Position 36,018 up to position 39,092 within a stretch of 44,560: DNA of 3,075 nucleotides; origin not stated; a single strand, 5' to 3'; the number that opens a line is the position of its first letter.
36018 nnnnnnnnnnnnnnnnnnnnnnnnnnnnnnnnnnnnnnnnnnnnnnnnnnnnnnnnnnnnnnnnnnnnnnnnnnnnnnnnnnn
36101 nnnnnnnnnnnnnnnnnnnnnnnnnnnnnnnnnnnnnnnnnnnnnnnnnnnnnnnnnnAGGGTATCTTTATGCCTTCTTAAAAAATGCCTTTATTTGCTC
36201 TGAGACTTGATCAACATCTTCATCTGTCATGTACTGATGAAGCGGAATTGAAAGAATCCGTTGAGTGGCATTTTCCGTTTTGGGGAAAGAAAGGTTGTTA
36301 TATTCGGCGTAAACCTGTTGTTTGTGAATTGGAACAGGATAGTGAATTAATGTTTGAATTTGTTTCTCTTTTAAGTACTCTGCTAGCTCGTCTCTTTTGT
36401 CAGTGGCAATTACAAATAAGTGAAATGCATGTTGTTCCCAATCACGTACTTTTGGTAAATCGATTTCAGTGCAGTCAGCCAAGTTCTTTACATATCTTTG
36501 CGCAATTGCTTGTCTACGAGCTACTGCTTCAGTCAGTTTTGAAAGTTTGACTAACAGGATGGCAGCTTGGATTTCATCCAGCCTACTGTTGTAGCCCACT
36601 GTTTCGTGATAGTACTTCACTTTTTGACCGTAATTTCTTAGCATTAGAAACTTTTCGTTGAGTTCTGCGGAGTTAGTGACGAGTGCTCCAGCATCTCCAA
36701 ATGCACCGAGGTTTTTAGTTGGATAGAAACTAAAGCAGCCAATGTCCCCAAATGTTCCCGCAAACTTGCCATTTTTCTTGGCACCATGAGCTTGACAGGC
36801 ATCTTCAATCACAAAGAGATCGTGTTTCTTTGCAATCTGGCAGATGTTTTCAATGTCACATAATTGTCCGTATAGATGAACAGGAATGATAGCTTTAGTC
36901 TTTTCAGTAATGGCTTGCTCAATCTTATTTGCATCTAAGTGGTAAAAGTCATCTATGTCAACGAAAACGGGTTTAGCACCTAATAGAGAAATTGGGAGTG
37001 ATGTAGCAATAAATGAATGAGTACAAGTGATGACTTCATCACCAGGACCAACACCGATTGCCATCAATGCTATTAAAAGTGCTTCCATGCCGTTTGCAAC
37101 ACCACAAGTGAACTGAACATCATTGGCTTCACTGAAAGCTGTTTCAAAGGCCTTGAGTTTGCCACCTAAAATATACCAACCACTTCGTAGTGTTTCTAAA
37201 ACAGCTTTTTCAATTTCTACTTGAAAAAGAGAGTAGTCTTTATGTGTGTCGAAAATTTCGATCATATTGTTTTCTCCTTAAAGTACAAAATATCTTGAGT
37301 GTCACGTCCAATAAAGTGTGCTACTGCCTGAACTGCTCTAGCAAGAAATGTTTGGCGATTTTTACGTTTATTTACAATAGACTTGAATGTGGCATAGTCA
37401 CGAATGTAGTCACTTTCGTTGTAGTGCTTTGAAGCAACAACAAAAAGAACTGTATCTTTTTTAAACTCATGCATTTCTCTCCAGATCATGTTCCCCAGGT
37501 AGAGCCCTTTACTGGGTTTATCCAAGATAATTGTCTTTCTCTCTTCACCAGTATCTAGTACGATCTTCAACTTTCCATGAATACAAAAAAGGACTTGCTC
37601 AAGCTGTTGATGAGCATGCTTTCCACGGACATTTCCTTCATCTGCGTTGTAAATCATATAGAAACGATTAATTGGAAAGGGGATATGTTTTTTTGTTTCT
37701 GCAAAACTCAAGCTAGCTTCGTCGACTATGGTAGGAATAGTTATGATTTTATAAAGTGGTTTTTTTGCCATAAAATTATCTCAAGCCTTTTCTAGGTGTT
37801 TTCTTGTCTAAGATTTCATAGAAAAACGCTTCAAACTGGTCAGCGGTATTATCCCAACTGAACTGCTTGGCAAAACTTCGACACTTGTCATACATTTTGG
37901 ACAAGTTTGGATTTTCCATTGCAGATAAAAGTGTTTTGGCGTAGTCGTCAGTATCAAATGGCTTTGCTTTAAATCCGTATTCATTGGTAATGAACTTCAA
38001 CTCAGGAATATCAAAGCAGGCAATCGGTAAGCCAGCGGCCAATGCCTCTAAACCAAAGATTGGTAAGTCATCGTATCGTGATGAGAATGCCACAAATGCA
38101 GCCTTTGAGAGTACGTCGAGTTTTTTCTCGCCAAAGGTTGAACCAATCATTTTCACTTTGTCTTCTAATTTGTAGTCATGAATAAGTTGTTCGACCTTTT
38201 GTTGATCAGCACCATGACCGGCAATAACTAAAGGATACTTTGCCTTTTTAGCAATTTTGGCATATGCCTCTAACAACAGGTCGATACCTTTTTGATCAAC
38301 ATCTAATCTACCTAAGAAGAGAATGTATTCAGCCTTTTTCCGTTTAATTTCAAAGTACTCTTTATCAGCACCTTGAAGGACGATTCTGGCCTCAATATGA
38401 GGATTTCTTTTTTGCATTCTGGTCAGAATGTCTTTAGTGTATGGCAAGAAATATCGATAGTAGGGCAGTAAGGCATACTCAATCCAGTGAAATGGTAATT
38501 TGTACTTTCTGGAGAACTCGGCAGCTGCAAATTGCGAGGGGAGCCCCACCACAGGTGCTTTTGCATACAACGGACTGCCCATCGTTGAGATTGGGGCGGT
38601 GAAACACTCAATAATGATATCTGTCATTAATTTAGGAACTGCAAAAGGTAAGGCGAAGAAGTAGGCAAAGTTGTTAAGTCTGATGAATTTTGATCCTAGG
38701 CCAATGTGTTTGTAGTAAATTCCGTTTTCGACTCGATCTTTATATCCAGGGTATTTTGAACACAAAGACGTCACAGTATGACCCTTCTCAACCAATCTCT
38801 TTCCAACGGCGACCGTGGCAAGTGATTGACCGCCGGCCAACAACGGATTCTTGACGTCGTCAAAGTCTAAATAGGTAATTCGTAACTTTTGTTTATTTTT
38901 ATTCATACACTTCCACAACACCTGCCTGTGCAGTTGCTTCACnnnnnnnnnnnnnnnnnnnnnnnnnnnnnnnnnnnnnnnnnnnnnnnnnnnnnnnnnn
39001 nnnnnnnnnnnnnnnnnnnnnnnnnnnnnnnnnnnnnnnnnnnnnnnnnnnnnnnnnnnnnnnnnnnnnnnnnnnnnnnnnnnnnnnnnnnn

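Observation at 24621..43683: A ~19-kb single-operon glycan assembly line combining synthase-type, flippase-type and GT-C-type logic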

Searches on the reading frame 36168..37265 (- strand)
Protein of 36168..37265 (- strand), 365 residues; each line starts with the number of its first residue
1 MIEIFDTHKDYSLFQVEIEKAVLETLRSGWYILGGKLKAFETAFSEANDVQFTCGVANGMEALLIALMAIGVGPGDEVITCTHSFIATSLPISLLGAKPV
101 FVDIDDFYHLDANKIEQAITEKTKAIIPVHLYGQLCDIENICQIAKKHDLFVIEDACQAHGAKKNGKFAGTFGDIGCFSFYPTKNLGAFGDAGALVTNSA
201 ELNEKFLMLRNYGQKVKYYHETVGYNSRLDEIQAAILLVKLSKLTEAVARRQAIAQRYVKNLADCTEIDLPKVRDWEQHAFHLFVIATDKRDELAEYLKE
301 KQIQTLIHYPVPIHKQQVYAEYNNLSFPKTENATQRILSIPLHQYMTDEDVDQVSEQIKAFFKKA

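Call 4: search_protein_families(library=pfam, proteins=[window:36168-37265:-], max_evalue=0.01)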
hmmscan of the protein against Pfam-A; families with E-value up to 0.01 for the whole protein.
window:36168-37265:- (365 aa): 4 families
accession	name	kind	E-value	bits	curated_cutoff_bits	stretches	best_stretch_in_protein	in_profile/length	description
PF01041.23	DegT_DnrJ_EryC1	-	2.4e-123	412.3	19.8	1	17-358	6-359/360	DegT/DnrJ/EryC1/StrS aminotransferase family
PF00266.25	Aminotran_5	-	1.1e-09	38.2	21.5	1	47-305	61-335/371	Aminotransferase class-V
PF01053.26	Cys_Met_Meta_PP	-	3e-08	33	27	1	39-213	56-230/381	Cys/Met metabolism PLP-dependent enzyme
PF00155.27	Aminotran_1_2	-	9.9e-08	32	19.7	1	56-301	71-325/361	Aminotransferase class I and II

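Call 48: search_protein_families(library=ncbifam, proteins=[window:36168-37265:-], max_evalue=0.001)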
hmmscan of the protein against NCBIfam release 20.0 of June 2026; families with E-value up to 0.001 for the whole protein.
window:36168-37265:- (365 aa): 40 families (the best 25 are shown)
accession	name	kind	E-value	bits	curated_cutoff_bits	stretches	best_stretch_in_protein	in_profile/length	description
TIGR03588.1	PseC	equivalog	8.8e-78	261.8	423.5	1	20-360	15-378/380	UDP-4-amino-4,6-dideoxy-N-acetyl-beta-L-altrosamine transaminase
NF008658.2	PRK11658.1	equivalog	3.2e-73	246.5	631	1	20-361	18-376/379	UDP-4-amino-4-deoxy-L-arabinose aminotransferase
NF008687.0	PRK11706.1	equivalog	7.4e-69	232.3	375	1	60-362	56-374/375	dTDP-4-amino-4,6-dideoxygalactose transaminase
TIGR04181.1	NHT_00031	hypoth_equivalog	1.6e-67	227.9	420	1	14-341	8-357/359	LegC family aminotransferase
TIGR04427.1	PLP_DesI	equivalog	2.4e-57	194.8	650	1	25-359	41-380/390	dTDP-4-dehydro-6-deoxyglucose aminotransferase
TIGR02379.1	ECA_wecE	subfamily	5e-57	193.4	434.85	1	60-361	56-374/376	dTDP-4-amino-4,6-dideoxy-D-glucose transaminase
NF011936.0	PRK15407.1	equivalog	4.3e-55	187.2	423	2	20-214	51-252/440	lipopolysaccharide biosynthesis protein RfbH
NF005816.0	PRK07682.1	equivalog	4.8e-13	48.5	620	1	38-159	81-206/390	aminotransferase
NF004621.0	PRK05957.1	equivalog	5.2e-12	45.2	498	1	44-155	86-199/389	pyridoxal phosphate-dependent aminotransferase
NF004770.0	PRK06108.1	subfamily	1.4e-09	37.3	422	1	44-160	90-214/396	pyridoxal phosphate-dependent aminotransferase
NF041091.1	asp_aminotase_Arch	equivalog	3.1e-09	36.2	550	1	56-156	92-200/376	aspartate aminotransferase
NF005817.0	PRK07683.1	equivalog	6.5e-09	35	575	1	43-156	85-201/387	aminotransferase A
NF005744.0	PRK07568.1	subfamily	2e-08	33.5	389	1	48-156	89-202/398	pyridoxal phosphate-dependent aminotransferase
NF005305.0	PRK06836.1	equivalog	2.4e-08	33.6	376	1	44-127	95-175/396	pyridoxal phosphate-dependent aminotransferase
TIGR01977.1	am_tr_V_EF2568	hypoth_equivalog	4e-08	32.7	377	1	44-162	59-180/376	cysteine desulfurase family protein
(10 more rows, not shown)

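Call 63: search_solved_structures(query=window:36168-37265:-, max_evalue=1e-30)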
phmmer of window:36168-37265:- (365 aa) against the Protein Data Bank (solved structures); distinct sequences matched with E-value up to 1e-30: 46.
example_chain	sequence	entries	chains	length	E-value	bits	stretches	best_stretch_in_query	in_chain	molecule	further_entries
7b0d_A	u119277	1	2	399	1.8e-111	375.6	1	1-361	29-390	Glutamine--scyllo-inositol transaminase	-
7n63_A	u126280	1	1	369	1e-102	346.9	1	1-361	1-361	Putative aminotransferase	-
3frk_A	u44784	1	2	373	1.4e-93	316.8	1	15-361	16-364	QdtB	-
2oga_A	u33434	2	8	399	8.1e-89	301.2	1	5-350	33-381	Transaminase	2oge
5u1z_A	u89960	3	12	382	5.3e-85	288.6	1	14-357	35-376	Putative aminotransferase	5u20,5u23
5u21_A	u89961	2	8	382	3.7e-84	285.9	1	14-357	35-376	Putative aminotransferase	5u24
3uwc_A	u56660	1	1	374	4.3e-77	262.6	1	24-362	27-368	Nucleotide-sugar aminotransferase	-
8e75_A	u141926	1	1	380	7.5e-76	258.5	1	19-354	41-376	DegT/DnrJ/EryC1/StrS aminotransferase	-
8e77_A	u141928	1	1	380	7.5e-76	258.5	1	19-354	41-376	DegT/DnrJ/EryC1/StrS aminotransferase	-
3nu7_A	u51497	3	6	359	1.1e-75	258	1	1-349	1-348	Aminotransferase WbpE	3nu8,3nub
3nyu_A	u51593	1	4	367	1.2e-75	257.9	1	1-349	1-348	Aminotransferase WbpE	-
3nys_A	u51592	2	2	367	7.9e-75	255.2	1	1-349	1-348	Aminotransferase WbpE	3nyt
4qgr_A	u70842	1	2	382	1.6e-67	231.1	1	17-363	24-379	DegT/DnrJ/EryC1/StrS aminotransferase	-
7kz3_A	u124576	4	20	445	1.6e-61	211.4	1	22-354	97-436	Aminotransferase class I/II-fold pyridoxal phosphate-dependent enzyme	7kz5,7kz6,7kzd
4k2b_A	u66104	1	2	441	7.4e-58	199.4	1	18-358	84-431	NTD biosynthesis operon protein NtdA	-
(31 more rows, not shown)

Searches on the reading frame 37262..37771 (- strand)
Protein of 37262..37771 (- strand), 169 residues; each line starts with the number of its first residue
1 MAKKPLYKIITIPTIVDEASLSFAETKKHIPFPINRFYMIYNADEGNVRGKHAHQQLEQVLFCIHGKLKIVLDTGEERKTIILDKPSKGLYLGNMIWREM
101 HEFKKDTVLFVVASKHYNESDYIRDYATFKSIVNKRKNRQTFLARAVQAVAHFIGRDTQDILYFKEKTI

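Call 4: search_protein_families(library=pfam, proteins=[window:37262-37771:-], max_evalue=0.01)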
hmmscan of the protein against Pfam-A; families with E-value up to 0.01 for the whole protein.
window:37262-37771:- (169 aa): 1 family
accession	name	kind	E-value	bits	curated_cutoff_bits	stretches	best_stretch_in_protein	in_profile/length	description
PF05523.17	FdtA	-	2.2e-45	154.1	23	1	7-133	3-130/131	WxcM-like, C-terminal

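Call 48: search_protein_families(library=ncbifam, proteins=[window:37262-37771:-], max_evalue=0.001)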
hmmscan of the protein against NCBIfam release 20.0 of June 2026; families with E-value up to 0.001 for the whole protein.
window:37262-37771:- (169 aa): 0 families

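Call 64: search_solved_structures(query=window:37262-37771:-, max_evalue=0.00001)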
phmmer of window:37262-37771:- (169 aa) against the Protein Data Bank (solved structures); distinct sequences matched with E-value up to 0.00001: 12.
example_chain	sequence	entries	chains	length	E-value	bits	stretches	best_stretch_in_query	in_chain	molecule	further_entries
2pa7_A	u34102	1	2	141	2.2e-33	118.6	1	8-135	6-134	DTDP-6-deoxy-3,4-keto-hexulose isomerase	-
2pae_A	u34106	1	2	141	2.1e-32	115.4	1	8-135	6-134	DTDP-6-deoxy-3,4-keto-hexulose isomerase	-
2pak_A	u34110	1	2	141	2.1e-32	115.4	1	8-135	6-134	DTDP-6-deoxy-3,4-keto-hexulose isomerase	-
2pam_A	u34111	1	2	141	2.1e-31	112.3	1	8-135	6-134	DTDP-6-deoxy-3,4-keto-hexulose isomerase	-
7n67_A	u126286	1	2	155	2e-29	105.8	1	7-134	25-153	FdtA domain-containing protein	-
4zu4_A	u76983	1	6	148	6.9e-29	104.1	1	19-132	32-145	WxcM-like protein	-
4o9e_A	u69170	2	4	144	1.3e-28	103.2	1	14-135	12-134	QdtA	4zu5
4mzu_A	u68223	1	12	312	2.8e-28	102.1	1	19-132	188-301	WxcM-like protein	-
4zu7_A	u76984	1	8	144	5.4e-28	101.1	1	14-135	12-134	QdtA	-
4o9g_A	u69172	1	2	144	1.2e-27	100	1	14-135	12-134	QdtA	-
5tpu_A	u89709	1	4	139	3.7e-25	91.9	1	8-134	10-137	Putative uncharacterized protein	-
5tpv_A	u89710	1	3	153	5.8e-24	88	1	7-135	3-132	WlaRA, TDP-fucose-3,4-ketoisomerase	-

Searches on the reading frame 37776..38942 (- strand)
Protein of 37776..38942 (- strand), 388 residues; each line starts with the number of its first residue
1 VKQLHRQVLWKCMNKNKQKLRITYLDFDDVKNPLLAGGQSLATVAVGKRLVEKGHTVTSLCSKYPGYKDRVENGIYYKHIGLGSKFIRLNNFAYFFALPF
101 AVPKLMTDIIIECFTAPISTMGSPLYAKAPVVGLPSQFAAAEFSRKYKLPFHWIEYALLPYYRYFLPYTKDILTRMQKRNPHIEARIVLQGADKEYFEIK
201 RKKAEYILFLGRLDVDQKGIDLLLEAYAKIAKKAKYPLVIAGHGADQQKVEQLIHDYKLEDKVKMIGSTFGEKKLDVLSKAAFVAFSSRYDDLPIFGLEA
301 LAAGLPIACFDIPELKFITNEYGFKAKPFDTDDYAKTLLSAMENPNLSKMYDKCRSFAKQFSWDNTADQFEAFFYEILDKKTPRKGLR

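Call 4: search_protein_families(library=pfam, proteins=[window:37776-38942:-], max_evalue=0.01)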
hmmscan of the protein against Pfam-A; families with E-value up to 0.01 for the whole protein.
window:37776-38942:- (388 aa): 4 families
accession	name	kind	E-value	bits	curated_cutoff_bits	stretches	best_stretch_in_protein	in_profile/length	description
PF00534.26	Glycos_transf_1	-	1.9e-26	93.1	26.4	1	200-359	11-170/172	Glycosyl transferases group 1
PF13692.12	Glyco_trans_1_4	-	2.8e-22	80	27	1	206-344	3-142/142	Glycosyl transferases group 1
PF20706.3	GT4-conflict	-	1.5e-08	34.5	26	1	197-307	190-308/385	Family 4 Glycosyltransferase in conflict systems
PF13439.12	Glyco_transf_4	-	0.0012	19.4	28.5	1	37-138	2-106/170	Glycosyltransferase Family 4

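Call 48: search_protein_families(library=ncbifam, proteins=[window:37776-38906:-], max_evalue=0.001)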
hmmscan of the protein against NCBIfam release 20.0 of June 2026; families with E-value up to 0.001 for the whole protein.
window:37776-38906:- (376 aa): 28 families (the best 25 are shown)
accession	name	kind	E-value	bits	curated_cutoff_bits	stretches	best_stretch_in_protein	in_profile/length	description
TIGR03999.1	thiol_BshA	equivalog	6.3e-17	61.6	273.7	1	206-366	212-374/375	N-acetyl-alpha-D-glucosaminyl L-malate synthase BshA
NF050063.1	ProtGlycPglJ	equivalog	1.1e-16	61.1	500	1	184-353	186-354/363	N-acetylgalactosamine-N,N'-diacetylbacillosaminyl-diphospho-undecaprenol 4-alpha-N-acetylgalactosaminyltransferase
NF038295.1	EPS_HpsP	equivalog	4.4e-16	58.9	550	1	182-365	198-387/388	hormogonium polysaccharide biosynthesis glycosyltransferase HpsP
TIGR04047.1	MSMEG_0565_glyc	hypoth_equivalog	8.1e-14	51.5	259.85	1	188-359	189-368/373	MSMEG_0565 family glycosyltransferase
NF047880.1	glyco_SdgA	exception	2.5e-11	42.8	800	1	159-355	282-480/488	serine-aspartate repeat adhesin O-glycosyltransferase SdgA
NF041010.1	glycosy_Agl16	equivalog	4.8e-11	42.1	575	1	172-363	157-349/352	glycosylation protein Agl16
NF041876.1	EPS_EpsE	equivalog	2.2e-10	40.4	400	1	184-338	206-368/389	exopolysaccharide biosynthesis GT4 family glycosyltransferase EpsE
NF012028.0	PRK15484.1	subfamily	2.3e-10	40.1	618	1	185-362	187-375/380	lipopolysaccharide N-acetylglucosaminyltransferase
NF038255.1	exopoly_VpsD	equivalog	4.9e-10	38.8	300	1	168-366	174-380/381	VpsD family glycosyltransferase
NF046085.1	XrtY_assoc_Gly1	equivalog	6.2e-10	38.5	400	1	188-298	205-314/387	XrtY-associated glycosyltransferase XYAG1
TIGR03449.1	mycothiol_MshA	equivalog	9.9e-10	37.9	462.5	1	191-364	219-402/406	D-inositol-3-phosphate glycosyltransferase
TIGR02149.1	glgA_Coryne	subfamily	4.2e-09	36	302.4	1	185-364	198-389/391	glycogen synthase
TIGR02095.1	glgA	subfamily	1.2e-08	34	328.45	1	185-364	286-476/477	glycogen/starch synthase, ADP-glucose type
TIGR03088.1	stp2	hypoth_equivalog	2.1e-08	33.6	409.05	1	195-366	197-374/374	TIGR03088 family PEP-CTERM/XrtA system glycosyltransferase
NF007396.0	PRK09922.1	equivalog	3.1e-08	32.9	385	1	188-298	178-289/361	lipopolysaccharide 1,6-galactosyltransferase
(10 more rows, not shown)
